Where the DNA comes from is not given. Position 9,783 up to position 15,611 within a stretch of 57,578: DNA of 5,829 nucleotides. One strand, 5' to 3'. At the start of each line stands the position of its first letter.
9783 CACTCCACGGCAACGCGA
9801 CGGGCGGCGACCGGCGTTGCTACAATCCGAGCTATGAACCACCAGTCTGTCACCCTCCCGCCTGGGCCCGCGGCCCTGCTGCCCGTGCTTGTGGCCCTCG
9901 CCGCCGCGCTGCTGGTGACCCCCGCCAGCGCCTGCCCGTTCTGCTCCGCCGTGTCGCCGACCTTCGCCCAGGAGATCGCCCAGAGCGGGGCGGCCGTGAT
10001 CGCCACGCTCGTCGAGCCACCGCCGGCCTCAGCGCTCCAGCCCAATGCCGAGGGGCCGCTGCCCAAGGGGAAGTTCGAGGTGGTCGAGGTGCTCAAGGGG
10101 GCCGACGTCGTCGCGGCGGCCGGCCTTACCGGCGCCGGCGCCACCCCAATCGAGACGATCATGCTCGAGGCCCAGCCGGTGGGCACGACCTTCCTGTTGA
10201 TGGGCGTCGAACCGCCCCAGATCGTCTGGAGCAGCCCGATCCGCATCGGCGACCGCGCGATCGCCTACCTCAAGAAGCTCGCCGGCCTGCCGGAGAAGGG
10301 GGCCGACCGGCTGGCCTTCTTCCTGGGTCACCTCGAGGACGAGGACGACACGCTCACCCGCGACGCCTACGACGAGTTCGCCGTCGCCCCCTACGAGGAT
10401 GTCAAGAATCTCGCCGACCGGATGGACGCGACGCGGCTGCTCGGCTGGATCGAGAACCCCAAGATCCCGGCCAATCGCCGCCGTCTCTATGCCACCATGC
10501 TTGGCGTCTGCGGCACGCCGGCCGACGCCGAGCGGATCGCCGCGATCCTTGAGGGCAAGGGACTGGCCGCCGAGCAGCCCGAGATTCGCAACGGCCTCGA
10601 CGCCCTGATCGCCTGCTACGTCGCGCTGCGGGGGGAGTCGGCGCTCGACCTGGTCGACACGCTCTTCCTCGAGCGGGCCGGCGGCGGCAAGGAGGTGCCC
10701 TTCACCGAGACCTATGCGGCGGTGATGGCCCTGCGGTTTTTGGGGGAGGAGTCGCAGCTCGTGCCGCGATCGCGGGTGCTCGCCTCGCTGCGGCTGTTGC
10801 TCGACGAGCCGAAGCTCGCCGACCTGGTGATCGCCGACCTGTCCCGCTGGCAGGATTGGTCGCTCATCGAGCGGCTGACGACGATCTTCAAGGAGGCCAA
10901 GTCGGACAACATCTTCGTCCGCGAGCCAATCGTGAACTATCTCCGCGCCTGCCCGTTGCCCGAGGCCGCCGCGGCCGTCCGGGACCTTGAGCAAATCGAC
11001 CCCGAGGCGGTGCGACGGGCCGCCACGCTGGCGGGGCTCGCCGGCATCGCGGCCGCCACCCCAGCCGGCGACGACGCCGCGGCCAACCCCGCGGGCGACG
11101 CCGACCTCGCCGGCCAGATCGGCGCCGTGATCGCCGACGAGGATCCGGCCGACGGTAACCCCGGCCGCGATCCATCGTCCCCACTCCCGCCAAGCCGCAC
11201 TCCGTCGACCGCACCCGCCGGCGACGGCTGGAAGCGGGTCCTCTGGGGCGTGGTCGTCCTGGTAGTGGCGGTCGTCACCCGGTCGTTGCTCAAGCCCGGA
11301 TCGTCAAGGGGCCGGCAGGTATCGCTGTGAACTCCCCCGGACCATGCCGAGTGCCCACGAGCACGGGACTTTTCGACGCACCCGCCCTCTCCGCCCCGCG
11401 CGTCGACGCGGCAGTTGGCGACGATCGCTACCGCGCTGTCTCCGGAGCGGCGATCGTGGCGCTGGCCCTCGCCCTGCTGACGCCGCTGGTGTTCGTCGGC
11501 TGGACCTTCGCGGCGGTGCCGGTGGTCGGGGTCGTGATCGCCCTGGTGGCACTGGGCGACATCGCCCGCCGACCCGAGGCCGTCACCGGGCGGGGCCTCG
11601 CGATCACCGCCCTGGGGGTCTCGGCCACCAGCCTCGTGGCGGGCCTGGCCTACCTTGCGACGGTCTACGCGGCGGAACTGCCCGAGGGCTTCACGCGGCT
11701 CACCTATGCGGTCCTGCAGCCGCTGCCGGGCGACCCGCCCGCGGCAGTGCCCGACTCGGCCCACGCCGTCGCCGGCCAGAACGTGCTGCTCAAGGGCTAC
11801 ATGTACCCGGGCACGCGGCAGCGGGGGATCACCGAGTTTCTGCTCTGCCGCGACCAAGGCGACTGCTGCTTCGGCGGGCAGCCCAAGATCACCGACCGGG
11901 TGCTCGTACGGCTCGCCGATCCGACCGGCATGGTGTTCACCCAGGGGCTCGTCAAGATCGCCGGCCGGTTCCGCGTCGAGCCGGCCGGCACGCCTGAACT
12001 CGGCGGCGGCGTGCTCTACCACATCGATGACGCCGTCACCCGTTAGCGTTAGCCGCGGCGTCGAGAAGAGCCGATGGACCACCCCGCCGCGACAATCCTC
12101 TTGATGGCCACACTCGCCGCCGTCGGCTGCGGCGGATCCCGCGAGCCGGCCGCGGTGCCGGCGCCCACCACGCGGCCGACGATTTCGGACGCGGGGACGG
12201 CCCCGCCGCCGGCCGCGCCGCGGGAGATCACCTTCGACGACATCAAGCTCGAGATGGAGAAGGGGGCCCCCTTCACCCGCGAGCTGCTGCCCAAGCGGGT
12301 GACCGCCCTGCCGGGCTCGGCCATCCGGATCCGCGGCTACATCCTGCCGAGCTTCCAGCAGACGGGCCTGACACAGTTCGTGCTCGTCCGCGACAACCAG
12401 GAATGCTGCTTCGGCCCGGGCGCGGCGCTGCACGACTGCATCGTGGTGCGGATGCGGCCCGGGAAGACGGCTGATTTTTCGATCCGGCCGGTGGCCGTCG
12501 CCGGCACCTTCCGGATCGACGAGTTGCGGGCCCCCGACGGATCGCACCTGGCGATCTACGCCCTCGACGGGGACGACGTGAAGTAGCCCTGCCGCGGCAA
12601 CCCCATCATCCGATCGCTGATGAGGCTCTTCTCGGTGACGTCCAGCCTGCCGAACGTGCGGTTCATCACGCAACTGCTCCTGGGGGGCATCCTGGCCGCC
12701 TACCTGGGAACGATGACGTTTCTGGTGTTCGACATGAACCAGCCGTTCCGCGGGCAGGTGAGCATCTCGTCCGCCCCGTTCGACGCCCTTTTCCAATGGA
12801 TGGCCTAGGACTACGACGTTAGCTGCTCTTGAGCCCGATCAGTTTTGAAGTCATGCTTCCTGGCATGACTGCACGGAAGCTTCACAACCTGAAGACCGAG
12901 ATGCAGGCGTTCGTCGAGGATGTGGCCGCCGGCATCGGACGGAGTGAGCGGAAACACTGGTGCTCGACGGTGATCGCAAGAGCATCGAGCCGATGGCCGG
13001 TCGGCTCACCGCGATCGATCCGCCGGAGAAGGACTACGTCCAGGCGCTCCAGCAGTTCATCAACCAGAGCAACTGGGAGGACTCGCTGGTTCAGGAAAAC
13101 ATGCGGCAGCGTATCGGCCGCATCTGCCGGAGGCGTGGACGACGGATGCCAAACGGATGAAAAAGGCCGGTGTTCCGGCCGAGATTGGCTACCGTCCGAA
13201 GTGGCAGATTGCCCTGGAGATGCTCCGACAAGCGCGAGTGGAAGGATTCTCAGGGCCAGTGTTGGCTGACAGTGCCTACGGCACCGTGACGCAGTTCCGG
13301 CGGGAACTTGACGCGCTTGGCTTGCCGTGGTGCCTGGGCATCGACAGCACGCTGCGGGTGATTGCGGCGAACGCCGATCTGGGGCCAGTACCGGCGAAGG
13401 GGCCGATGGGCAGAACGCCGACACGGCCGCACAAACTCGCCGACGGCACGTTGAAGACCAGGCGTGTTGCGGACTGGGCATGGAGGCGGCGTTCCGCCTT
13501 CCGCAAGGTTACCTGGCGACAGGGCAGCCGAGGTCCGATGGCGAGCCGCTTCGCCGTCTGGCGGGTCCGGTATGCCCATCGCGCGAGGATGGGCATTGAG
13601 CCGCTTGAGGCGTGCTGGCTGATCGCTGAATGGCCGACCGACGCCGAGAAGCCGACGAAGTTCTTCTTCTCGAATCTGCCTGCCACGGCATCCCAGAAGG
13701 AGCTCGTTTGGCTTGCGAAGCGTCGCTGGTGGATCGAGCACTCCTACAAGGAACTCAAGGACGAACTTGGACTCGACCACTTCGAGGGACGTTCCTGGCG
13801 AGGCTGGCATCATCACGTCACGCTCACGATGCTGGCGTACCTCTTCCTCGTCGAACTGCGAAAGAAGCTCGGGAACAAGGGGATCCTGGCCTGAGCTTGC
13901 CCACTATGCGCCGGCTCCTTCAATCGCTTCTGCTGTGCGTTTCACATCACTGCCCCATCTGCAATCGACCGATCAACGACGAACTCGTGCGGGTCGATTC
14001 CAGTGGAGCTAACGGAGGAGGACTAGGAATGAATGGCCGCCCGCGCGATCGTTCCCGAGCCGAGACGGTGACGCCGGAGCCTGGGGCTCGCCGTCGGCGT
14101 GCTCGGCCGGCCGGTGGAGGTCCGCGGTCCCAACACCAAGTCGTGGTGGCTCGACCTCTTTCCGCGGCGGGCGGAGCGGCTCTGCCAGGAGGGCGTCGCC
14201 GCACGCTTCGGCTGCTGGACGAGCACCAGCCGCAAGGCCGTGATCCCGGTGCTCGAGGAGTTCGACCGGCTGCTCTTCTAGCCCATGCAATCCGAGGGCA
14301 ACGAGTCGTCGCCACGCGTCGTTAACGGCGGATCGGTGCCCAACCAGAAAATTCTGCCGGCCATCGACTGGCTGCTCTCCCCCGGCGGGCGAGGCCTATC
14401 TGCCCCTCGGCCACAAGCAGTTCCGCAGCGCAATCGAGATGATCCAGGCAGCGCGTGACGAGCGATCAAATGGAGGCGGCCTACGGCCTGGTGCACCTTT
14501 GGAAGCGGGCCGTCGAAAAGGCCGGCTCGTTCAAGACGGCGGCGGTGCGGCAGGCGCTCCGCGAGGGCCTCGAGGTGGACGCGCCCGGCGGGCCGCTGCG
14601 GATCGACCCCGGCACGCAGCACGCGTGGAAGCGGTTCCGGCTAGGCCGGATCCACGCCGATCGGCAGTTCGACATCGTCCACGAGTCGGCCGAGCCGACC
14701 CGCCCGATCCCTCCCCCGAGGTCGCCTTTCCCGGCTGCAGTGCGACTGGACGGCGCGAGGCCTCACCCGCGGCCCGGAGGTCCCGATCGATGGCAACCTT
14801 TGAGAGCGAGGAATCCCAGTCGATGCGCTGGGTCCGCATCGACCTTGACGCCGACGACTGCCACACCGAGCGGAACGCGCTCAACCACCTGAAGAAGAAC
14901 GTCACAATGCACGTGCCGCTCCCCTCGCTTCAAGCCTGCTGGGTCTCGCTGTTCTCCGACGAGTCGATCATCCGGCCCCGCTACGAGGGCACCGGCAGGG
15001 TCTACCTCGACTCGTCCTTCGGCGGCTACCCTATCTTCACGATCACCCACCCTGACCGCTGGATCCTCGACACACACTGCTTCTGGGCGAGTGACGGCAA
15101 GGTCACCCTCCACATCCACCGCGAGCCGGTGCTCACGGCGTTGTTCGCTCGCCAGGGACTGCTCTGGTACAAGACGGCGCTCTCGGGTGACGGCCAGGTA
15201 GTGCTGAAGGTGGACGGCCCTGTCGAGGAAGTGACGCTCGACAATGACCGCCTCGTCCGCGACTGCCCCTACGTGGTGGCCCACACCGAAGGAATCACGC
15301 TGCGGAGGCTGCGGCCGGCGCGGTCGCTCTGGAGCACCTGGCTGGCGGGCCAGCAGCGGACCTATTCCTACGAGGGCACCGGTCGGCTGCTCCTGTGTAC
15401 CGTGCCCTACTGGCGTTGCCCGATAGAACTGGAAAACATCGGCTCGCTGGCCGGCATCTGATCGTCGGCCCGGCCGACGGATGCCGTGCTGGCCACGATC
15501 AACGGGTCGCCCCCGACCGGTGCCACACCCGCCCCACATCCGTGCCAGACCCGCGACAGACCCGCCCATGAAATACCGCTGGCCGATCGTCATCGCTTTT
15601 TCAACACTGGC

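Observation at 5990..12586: MacB-type ABC transporter wired to a set of Cys/His-motif envelope proteins: candidate metal (or thiol-redox) handling module with uncharacterised parts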

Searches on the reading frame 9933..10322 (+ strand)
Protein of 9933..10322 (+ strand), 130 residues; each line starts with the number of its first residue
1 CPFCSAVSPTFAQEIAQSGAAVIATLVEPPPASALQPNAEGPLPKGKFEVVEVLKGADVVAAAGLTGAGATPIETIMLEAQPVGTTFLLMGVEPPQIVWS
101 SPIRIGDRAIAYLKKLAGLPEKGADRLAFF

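Call 61: predict_structure(alignment_id=A3)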
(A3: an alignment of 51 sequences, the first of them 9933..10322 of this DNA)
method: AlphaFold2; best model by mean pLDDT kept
length: 130 residues; sequences in the alignment: 51
mean_pLDDT: 82.7   pTM: 0.76
mean pLDDT of the five models: 82.7, 82.7, 82.0, 82.0, 76.4
residues with pLDDT >= 90: 37; 70-90: 81; 50-70: 5; < 50: 7
segments of 3 or more residues with pLDDT < 50: 1-7
pLDDT, mean of each block of 10 residues (from residue 1): 48 84 93 82 88 90 82 89 92 78 89 85 75
secondary structure, 60 per line:
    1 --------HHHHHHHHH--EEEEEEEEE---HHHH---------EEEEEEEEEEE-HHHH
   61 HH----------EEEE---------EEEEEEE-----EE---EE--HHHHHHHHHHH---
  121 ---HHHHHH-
elements in order: H9-17 E20-28 H32-35 E45-55 H57-62 E73-76 E86-92 H107-117 H124-129

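Call 65: fold_search(model_id=the predicted structure, library=pdb)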
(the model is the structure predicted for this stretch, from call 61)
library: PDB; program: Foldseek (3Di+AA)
matches with E <= 10: 331; with E <= 0.001: 4
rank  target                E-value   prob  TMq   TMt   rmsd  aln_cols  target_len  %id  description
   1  1pxu                  6.3e-05  1.00  0.52  0.52   3.9       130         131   15  Crystal structure of chicken NtA from a eukaryotic source at 2.2A resolution (released 2004-06-29)
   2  1jb3                  1.1e-04  1.00  0.52  0.53   4.9       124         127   15  The Laminin-Binding Domain of Agrin is structurally related to N-TIMP-1 (released 2001-08-08)
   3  1jc7                  2.0e-04  1.00  0.52  0.53   4.0       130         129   14  The Laminin-Binding Domain of Agrin is Structurally Related to N-TIMP-1 (released 2001-08-08)
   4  3i70                  2.5e-04  1.00  0.52  0.53   4.8       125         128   16  Long-wavelength structure of NtA (released 2010-03-02)
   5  1uea_B                8.5e-03  1.00  0.50  0.38   4.7       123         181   13  MMP-3/TIMP-1 COMPLEX (released 1998-10-14)
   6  3ma2_C                2.6e-02  0.97  0.49  0.52   5.6       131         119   14  Complex membrane type-1 matrix metalloproteinase (MT1-MMP) with tissue inhibitor of metalloproteinase-1 (TIMP-1) (released 2010-06-30)
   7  7tlh_D                4.8e-02  0.99  0.51  0.54   4.1       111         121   13  Murine meteorin C-terminal NTR domain (released 2023-01-25)
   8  9sop_B                5.1e-02  0.95  0.42  0.32   5.2       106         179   14  Tissue inhibitor of metalloproteinase-1 (TIMP-1) (released 2025-09-24)
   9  1br9                  1.5e-01  0.60  0.41  0.32   6.8       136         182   15  HUMAN TISSUE INHIBITOR OF METALLOPROTEINASE-2 (released 1999-05-04)
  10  7tlw                  1.7e-01  0.85  0.48  0.50   5.0       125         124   14  Murine Meteorin-like C-terminal NTR domain (released 2023-01-25)
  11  6rur_B                2.0e-01  0.57  0.43  0.08   6.5       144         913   10  Structure of the SCIN stabilized C3bBb convertase bound to properdin (released 2019-08-21)
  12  5vzj_I                2.4e-01  0.38  0.32  0.21   8.6       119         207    9  STRUCTURE OF A TWELVE COMPONENT MPP6-NUCLEAR RNA EXOSOME COMPLEX BOUND TO RNA (released 2017-08-02)
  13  6zxg_j                2.6e-01  0.66  0.38  0.42   6.8       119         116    9  Cryo-EM structure of a late human pre-40S ribosomal subunit - State H1 (released 2020-12-02)
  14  8uin_B                2.7e-01  0.57  0.42  0.08   6.2       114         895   12  Structure of the C3bBb-albicin complex (released 2024-05-08)
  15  2z6k_B                3.1e-01  0.60  0.37  0.38   4.7       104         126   10  Crystal structure of full-length human RPA14/32 heterodimer (released 2007-12-04)
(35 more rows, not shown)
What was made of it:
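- On NTR / TIMP module: Foldseek top hits: NtA 6e-5 (TM 0.52), TIMP-1 8.5e-3, meteorin NTR, TIMP-2 (calls 61, 65).
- On Thioredoxin-fold CxxC oxidoreductases: The model is an OB fold (calls 61, 65).
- Tried and rejected: Rejected on the model (calls 61, 65).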

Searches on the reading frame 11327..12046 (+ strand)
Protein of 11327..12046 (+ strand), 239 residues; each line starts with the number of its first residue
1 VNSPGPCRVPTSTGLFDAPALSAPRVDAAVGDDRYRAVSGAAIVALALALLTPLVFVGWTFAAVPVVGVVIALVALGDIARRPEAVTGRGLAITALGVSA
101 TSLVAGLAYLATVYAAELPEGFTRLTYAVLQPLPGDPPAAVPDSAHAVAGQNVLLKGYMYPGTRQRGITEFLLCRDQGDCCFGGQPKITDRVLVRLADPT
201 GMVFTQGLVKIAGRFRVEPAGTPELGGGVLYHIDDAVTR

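Call 5: search_protein_families(library=pfam, max_evalue=0.1, proteins=[window:11327-12046:+])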
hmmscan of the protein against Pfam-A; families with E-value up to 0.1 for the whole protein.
window:11327-12046:+ (239 aa): 2 families
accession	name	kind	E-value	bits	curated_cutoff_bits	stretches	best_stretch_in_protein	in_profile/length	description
PF13828.11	DUF4190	-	6.3e-06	26.3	35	1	42-107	2-60/62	Domain of unknown function (DUF4190)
PF11736.14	DUF3299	-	0.093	13.3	22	0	146-220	45-121/139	Protein of unknown function (DUF3299)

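Call 6: search_protein_families(library=ncbifam, max_evalue=0.1, proteins=[window:11327-12046:+])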
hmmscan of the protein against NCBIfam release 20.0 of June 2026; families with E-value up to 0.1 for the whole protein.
window:11327-12046:+ (239 aa): 0 families

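Call 17: search_solved_structures(query=window:11327-12046:+, max_evalue=10, show_alignments=2)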
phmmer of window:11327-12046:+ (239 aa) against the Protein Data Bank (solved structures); distinct sequences matched with E-value up to 10: 6.
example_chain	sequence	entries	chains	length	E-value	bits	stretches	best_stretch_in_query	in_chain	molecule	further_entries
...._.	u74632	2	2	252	0.36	13.7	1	27-91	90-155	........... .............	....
4wq7_A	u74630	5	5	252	0.36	13.7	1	27-91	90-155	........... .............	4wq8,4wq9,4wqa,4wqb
4wqc_A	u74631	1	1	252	0.36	13.7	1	27-91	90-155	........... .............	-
4v2k_A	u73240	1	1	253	0.36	13.7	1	27-91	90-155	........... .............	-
4dxe_A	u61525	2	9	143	1.4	11.7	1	165-233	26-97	acyl-carrier-protein synthase | Holo-[acyl-carrier-protein] synthase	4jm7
5cxd_A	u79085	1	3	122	1.9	11.3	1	169-233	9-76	Holo-[acyl-carrier-protein] synthase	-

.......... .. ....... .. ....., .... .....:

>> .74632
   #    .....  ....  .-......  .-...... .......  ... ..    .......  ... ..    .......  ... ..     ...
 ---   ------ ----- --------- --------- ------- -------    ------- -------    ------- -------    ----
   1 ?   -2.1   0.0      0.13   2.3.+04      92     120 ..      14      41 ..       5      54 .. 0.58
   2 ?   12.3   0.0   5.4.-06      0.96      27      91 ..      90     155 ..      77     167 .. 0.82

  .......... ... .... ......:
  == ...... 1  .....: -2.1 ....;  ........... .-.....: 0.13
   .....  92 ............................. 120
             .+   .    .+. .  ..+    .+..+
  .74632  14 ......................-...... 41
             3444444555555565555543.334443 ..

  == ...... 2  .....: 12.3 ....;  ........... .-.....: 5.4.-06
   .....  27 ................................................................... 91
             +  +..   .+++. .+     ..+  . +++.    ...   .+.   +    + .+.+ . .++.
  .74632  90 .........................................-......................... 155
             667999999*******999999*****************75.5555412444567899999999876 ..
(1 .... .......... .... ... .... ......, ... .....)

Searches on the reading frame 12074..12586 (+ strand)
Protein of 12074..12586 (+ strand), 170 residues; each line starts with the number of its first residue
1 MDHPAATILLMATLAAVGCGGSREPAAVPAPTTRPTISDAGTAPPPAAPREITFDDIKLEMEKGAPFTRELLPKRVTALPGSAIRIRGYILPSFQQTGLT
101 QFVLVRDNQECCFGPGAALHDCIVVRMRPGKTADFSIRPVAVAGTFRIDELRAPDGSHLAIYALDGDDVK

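Call 5: search_protein_families(library=pfam, max_evalue=0.1, proteins=[window:12074-12586:+])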
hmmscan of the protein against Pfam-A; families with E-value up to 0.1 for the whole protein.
window:12074-12586:+ (170 aa): 2 families
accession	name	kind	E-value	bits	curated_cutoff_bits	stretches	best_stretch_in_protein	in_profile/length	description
PF11736.14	DUF3299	-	3.4e-05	24.4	22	1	76-169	44-137/139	Protein of unknown function (DUF3299)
PF12573.13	OxoDH_E1alpha_N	-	0.013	15.6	25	1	126-146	11-31/41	2-oxoisovalerate dehydrogenase E1 alpha subunit N terminal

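Call 6: search_protein_families(library=ncbifam, max_evalue=0.1, proteins=[window:12074-12586:+])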
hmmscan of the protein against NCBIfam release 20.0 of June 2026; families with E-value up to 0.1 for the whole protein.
window:12074-12586:+ (170 aa): 1 family
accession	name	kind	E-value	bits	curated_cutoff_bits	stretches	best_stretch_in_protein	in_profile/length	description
NF058595.1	invert_tail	domain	0.099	13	37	0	6-33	59-86/113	lipo-invert putative C-terminal anchoring domain-containing protein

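Call 15: search_solved_structures(query=window:12074-12586:+, max_evalue=10)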
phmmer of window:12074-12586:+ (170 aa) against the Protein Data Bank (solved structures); distinct sequences matched with E-value up to 10: 1.
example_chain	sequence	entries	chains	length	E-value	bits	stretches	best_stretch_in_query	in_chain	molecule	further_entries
4hsp_A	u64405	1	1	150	3.5e-06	30.5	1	39-151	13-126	hypothetical protein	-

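Call 16: search_solved_structures(query=window:12074-12586:+, max_evalue=10, show_alignments=1)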
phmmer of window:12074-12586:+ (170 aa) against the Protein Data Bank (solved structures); distinct sequences matched with E-value up to 10: 1.
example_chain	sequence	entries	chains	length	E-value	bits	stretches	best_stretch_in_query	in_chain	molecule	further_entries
4hsp_A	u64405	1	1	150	3.5e-06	30.5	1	39-151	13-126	hypothetical protein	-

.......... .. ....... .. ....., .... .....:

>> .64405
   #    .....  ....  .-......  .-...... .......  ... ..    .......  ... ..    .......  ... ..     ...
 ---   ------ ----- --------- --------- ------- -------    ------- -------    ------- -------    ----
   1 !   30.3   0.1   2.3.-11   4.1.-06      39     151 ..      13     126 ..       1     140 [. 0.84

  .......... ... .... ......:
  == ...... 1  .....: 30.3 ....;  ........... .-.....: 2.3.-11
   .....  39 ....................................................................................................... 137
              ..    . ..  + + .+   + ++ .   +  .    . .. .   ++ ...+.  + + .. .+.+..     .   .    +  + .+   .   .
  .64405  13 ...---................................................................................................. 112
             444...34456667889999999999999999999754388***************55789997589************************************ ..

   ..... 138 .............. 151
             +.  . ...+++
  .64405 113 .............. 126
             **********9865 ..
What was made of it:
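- On Zrg / PA4063-PA4066-type system: Lipoprotein: Pfam 24.4 bits against cut-off 22; PDB 4hsp E=3.5e-6 (calls 5, 16).
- Checked: 12074-12586: lipobox Cys19, DUF3299 24.4 bits against a cut-off of 22, and PDB 4hsp at E=3.5e-6 (calls 5, 16).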

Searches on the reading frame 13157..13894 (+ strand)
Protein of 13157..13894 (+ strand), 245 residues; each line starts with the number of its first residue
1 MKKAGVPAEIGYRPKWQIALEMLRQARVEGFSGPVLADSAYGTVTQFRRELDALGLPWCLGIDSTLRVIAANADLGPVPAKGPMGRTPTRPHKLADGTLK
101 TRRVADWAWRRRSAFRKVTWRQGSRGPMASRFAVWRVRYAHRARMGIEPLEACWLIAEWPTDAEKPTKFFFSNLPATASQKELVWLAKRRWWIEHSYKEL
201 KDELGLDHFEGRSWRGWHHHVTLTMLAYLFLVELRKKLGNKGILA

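Call 72: search_protein_families(library=pfam, max_evalue=0.01, proteins=[window:13157-13894:+])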
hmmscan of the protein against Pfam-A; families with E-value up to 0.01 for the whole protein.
window:13157-13894:+ (245 aa): 3 families
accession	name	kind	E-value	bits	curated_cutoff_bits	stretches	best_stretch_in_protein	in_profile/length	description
PF13546.12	DDE_5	-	3.9e-21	76.2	27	1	2-127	147-272/272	DDE superfamily endonuclease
PF01609.27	DDE_Tnp_1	-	2e-12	47.7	23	1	20-229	66-199/200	Transposase DDE domain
PF13701.12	DDE_Tnp_1_4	-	0.0032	16.2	34.7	1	162-237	302-376/435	Transposase DDE domain group 1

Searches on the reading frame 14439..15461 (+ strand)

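Call 72: search_protein_families(library=pfam, max_evalue=0.01, proteins=[window:14439-15461:+])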
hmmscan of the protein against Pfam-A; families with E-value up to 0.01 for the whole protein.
window:14439-15461:+ (340 aa): 1 family
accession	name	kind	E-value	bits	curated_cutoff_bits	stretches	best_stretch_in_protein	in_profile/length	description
PF01987.23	AIM24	-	9.3e-22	78.2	25.7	1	124-321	4-204/205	Mitochondrial biogenesis AIM24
